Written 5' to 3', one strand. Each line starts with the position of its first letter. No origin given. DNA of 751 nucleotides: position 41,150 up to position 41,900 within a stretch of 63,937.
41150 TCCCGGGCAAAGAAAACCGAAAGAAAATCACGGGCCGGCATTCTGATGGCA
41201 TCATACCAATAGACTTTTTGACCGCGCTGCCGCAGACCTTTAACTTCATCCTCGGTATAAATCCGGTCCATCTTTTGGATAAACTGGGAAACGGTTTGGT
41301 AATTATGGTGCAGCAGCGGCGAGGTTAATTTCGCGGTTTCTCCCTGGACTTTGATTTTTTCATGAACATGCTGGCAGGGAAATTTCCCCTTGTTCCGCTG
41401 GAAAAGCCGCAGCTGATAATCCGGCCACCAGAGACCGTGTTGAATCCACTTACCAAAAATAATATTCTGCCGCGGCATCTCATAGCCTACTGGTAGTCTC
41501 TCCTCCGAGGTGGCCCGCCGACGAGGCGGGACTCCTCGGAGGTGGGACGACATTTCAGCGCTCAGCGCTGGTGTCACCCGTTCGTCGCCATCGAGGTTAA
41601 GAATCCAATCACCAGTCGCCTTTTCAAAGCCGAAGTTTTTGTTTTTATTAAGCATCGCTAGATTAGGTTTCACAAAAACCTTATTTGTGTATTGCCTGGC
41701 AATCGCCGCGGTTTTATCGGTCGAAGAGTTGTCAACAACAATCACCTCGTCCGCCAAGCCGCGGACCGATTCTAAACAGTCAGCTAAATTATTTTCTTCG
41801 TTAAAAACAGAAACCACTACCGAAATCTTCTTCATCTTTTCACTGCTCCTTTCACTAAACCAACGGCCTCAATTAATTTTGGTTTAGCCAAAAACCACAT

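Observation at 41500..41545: Family of GC-rich palindromic elements inserted in frame in coding genes (RPE-like), with identical copies in unrelated genes and read in different frames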

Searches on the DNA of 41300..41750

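Call 52: search_rna_families(source=window, start=41300, end=41750, threshold=evalue, max_evalue=10)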
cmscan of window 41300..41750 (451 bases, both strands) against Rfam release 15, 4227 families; matches with E-value up to 10: 7.
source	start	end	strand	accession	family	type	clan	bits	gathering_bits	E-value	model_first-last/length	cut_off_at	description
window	41493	41551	+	RF03736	mir-3130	Gene; miRNA;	-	20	95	0.26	1-75/75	no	mir-3130 microRNA precursor family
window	41661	41696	-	RF01376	CRISPR-DR63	Gene; CRISPR;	CL00015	18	37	3.8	1-37/37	no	CRISPR RNA direct repeat element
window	41489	41559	-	RF03736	mir-3130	Gene; miRNA;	-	17.9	95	0.96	1-75/75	no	mir-3130 microRNA precursor family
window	41310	41400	+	RF01286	snoR26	Gene; snRNA; snoRNA; CD-box;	-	16.9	47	3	1-94/94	no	Small nucleolar RNA snoR26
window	41493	41548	+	RF03626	mir-9791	Gene; miRNA;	-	16.6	70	1.4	13-67/79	no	mir-9791 microRNA precursor family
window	41482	41520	-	RF00517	serC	Cis-reg; leader;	-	11.1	35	8.2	1-52/52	no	serC leader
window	41553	41619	-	RF01136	sR28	Gene; snRNA; snoRNA; CD-box;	-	9.1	39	8.6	1-55/55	no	Small nucleolar RNA sR28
